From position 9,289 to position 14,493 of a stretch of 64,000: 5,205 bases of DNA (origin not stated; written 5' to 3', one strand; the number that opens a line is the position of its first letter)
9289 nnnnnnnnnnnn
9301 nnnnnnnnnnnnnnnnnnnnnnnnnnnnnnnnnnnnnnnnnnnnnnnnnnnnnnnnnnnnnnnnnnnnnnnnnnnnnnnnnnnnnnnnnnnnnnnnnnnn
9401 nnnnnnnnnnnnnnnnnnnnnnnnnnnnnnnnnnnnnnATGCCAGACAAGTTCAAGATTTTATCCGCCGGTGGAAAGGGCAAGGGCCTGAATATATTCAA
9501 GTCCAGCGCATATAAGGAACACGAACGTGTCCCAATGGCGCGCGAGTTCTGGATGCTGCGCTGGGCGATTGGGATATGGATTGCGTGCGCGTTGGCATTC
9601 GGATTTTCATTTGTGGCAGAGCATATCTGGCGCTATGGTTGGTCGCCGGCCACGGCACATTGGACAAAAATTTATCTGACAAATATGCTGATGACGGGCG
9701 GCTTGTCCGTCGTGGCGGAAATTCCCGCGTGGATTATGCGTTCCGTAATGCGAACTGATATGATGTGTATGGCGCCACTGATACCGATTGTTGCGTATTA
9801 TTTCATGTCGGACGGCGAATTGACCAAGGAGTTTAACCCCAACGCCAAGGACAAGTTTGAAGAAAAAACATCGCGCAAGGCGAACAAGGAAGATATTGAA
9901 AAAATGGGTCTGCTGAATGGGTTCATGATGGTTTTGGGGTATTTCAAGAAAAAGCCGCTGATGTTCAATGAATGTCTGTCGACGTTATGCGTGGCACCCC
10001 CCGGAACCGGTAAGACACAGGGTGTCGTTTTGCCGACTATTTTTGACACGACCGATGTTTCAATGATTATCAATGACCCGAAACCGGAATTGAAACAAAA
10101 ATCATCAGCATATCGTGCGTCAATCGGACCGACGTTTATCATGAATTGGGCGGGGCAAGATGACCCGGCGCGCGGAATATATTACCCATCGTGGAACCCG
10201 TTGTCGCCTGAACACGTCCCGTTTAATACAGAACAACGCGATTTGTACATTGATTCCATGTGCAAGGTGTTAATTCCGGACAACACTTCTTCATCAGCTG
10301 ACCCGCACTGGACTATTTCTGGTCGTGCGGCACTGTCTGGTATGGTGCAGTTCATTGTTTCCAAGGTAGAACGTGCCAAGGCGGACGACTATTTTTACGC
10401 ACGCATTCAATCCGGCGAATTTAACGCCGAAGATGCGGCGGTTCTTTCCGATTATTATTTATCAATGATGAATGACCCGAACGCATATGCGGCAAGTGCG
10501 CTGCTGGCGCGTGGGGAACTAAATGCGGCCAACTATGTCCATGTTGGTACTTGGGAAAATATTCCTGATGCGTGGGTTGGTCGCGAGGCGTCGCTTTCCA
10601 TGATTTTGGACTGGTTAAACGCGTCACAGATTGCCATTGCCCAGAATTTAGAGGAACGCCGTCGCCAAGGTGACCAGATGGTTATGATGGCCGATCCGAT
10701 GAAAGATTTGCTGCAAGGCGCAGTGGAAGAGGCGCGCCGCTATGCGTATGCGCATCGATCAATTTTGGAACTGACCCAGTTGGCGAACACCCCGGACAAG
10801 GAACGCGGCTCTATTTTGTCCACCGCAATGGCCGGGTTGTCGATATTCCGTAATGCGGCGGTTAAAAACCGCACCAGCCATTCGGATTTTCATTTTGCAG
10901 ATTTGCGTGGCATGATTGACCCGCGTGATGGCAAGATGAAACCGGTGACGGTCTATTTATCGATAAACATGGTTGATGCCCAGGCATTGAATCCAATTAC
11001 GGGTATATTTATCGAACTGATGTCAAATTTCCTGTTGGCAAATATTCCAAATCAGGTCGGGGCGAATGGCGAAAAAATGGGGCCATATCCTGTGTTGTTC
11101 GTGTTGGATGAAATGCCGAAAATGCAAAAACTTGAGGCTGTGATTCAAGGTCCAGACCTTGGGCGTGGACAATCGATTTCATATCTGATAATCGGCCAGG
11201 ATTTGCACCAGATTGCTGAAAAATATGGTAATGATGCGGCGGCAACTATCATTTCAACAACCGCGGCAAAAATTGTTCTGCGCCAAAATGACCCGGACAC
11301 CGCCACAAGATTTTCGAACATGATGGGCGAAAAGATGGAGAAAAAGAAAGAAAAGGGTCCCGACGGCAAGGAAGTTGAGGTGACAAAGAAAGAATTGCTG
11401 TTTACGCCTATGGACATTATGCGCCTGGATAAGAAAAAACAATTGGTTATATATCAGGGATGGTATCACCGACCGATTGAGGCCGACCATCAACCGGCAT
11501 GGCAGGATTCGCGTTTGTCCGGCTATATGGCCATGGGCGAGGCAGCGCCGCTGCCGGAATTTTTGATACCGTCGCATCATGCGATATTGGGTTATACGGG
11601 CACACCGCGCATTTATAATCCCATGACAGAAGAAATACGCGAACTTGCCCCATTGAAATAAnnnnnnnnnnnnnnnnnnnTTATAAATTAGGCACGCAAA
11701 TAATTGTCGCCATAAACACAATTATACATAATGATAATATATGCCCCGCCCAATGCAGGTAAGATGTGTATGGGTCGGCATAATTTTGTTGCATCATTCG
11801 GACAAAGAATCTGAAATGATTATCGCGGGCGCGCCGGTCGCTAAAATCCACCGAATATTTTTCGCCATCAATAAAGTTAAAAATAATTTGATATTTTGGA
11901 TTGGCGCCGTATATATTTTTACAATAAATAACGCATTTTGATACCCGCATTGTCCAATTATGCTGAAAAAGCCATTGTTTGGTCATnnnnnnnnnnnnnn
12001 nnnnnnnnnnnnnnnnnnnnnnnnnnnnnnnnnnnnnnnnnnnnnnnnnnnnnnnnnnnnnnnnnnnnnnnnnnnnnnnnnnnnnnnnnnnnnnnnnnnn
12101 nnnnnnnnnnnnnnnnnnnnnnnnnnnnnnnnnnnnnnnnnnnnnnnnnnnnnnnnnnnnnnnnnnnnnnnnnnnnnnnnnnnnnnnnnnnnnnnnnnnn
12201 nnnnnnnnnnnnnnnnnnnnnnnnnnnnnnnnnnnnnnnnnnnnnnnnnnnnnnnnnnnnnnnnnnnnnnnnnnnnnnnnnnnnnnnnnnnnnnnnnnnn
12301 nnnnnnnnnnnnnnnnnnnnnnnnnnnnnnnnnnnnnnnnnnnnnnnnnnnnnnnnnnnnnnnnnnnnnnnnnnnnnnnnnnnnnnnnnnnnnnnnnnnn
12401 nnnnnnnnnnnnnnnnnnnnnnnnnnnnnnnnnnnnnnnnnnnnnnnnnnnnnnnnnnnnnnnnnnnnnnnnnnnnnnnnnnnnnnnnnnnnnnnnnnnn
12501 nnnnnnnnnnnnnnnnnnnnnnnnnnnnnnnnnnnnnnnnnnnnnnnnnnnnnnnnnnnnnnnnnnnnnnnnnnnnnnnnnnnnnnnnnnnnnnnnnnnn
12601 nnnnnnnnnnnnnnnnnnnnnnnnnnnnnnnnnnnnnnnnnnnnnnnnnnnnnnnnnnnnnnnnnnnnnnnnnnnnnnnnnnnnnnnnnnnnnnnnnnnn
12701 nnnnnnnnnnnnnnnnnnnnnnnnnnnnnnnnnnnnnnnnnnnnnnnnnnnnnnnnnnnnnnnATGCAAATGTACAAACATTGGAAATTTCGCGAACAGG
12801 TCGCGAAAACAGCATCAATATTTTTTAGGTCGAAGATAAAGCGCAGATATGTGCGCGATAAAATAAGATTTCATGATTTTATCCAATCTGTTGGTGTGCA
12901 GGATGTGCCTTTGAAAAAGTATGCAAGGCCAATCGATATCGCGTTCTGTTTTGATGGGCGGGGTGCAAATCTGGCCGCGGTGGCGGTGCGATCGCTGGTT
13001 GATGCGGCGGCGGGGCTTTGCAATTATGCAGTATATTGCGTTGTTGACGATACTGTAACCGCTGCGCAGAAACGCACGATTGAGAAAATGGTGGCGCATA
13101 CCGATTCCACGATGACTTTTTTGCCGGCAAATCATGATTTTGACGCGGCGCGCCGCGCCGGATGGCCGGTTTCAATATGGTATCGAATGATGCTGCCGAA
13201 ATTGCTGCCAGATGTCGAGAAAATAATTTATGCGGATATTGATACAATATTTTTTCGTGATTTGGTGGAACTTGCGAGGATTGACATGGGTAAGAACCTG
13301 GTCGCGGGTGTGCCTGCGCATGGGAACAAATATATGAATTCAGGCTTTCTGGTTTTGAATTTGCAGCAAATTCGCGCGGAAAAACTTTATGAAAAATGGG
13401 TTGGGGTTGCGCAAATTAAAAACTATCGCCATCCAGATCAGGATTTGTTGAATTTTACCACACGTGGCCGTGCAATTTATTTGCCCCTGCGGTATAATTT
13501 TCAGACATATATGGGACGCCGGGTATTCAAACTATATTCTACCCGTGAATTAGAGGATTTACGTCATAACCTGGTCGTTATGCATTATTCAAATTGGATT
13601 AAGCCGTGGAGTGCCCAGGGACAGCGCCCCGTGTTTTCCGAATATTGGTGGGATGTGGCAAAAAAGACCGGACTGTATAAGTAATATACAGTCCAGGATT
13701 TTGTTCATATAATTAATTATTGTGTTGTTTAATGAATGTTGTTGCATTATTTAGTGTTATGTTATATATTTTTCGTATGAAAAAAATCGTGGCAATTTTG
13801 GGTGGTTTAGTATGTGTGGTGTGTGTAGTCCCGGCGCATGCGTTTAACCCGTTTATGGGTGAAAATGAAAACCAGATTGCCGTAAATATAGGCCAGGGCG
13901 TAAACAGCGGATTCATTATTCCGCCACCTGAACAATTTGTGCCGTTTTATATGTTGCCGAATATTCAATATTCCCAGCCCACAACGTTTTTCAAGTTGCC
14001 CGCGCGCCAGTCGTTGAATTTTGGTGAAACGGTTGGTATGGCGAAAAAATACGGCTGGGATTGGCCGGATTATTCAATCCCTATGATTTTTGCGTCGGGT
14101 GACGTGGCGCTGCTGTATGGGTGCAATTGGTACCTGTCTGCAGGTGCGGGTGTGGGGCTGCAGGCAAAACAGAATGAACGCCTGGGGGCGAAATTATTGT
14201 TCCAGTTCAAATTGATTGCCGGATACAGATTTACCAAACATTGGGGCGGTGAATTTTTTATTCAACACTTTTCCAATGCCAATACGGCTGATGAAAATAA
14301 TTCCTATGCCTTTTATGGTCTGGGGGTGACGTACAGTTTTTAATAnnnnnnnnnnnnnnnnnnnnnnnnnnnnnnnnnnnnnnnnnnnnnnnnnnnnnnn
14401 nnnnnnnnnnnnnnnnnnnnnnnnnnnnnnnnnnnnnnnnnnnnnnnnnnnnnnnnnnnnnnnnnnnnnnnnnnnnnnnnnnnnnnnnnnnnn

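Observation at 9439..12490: Orphan TraG/VirD4-type coupling protein with an AT-rich ORF, a repeat module and tRNA-Met: a likely remnant of an integrative or conjugative element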

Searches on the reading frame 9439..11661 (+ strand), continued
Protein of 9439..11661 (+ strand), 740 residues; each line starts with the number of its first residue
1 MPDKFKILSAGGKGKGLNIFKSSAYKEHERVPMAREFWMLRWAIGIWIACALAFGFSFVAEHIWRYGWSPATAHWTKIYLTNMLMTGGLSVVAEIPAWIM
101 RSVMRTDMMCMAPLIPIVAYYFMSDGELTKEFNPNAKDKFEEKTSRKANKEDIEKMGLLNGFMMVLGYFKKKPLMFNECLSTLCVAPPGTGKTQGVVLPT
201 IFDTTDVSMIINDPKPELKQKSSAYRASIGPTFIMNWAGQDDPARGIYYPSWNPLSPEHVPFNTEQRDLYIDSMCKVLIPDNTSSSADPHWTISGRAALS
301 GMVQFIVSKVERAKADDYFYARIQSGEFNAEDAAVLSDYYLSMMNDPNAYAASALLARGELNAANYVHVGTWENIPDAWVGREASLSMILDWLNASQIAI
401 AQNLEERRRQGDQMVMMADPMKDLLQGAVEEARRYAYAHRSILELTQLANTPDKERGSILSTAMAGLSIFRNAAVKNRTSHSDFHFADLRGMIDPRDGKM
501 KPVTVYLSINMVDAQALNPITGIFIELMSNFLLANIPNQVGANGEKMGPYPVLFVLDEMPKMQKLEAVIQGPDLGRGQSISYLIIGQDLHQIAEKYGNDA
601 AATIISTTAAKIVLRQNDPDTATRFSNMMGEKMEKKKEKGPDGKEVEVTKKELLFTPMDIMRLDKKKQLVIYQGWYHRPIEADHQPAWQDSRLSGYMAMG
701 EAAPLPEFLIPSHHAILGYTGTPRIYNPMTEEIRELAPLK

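Call 90: find_homologous_proteins(query=L098:8922-9986:+, max_evalue=0.001)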
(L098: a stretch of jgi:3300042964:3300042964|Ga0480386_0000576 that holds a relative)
Query L098:8922-9986:+ (355 aa): 2053 proteins with E <= 0.001 among 6567 candidates; the best 120 are listed.
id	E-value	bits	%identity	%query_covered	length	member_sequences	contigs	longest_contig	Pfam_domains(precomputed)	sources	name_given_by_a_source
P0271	2.0e-217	739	92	100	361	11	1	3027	PF00437.27,PF27713.1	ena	-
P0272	2.1e-172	591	76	96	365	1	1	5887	PF00437.27,PF27713.1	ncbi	-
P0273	1.1e-161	556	71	97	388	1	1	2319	PF00437.27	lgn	-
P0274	4.1e-159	547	71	95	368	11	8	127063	PF00437.27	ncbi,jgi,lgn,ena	ncbi:MAG: ATPase, T2SS/T4P/T4SS family [Holosporales bacterium]|jgi:type IV secretion system protein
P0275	1.1e-158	546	69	96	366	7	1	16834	PF00437.27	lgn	-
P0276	2.2e-158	545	69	99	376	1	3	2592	PF00437.27,PF13191.13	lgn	-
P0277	6.2e-156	537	68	99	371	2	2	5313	PF00437.27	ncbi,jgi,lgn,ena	jgi:type IV secretory pathway ATPase VirB11/archaellum biosynthesis ATPase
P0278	1.4e-155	536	69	96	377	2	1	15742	PF00437.27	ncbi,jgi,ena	jgi:type IV secretion system protein VirB11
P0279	2.4e-154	531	67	98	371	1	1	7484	PF00437.27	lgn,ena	-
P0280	4.1e-153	527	69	95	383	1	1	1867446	PF00437.27,PF27713.1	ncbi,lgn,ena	-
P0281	1.4e-152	526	69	95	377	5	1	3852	PF00437.27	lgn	-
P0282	7.3e-150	517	67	95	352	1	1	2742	PF00437.27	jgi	jgi:type IV secretion system protein VirB11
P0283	1.4e-149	516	69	95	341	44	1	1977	PF00437.27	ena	-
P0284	8.0e-149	513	67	95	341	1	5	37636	PF00437.27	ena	-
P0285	2.2e-148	512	66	96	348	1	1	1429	PF00437.27,PF27713.1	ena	-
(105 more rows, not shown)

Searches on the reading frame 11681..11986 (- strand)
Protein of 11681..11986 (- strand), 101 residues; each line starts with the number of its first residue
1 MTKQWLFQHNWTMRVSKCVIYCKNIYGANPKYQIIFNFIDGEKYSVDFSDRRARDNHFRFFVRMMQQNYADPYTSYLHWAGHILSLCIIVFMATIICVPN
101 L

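Call 43: search_protein_families(library=pfam, proteins=[window:11681-11986:-], max_evalue=0.05)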
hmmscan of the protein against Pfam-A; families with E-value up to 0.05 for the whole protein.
window:11681-11986:- (101 aa): 0 families

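Call 73: search_protein_families(library=padloc, proteins=[window:11681-11986:-], max_evalue=0.01)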
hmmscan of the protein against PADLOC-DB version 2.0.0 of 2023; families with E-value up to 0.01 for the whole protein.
window:11681-11986:- (101 aa): 0 families

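Call 74: search_protein_families(library=phrogs, proteins=[window:11681-11986:-], max_evalue=0.01)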
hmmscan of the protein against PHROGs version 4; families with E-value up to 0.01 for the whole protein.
window:11681-11986:- (101 aa): 0 families

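Call 83: find_homologous_proteins(query=window:11681-11986:-, max_evalue=0.01)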
Query window:11681-11986:-: no candidate shares three 5-residue words with the query. No homologue found.

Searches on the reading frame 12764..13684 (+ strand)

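Call 4: search_protein_families(library=pfam, proteins=[window:12764-13684:+], max_evalue=0.01)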
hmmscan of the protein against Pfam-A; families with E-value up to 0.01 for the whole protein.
window:12764-13684:+ (306 aa): 2 families
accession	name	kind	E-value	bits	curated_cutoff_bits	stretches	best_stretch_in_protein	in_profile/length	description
PF01501.26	Glyco_transf_8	-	5.3e-28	98.7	24.3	1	59-284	2-251/253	Glycosyl transferase family 8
PF18404.7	Glyco_transf_24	-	0.0069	16.3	25.7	0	138-189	80-134/268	Glucosyltransferase 24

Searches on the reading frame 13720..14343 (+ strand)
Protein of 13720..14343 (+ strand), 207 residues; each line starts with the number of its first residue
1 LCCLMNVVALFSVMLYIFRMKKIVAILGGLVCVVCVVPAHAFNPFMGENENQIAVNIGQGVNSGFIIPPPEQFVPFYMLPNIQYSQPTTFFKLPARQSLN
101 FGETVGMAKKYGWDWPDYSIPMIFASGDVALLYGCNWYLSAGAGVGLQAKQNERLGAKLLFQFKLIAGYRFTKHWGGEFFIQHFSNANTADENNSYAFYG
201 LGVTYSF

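Call 4: search_protein_families(library=pfam, proteins=[window:13720-14343:+], max_evalue=0.01)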
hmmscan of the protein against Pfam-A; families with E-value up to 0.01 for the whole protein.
window:13720-14343:+ (207 aa): 1 family
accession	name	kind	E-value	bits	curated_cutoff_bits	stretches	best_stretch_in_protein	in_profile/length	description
PF09411.16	PagL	-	1.6e-11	44.9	23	1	135-205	59-135/136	Lipid A 3-O-deacylase (PagL)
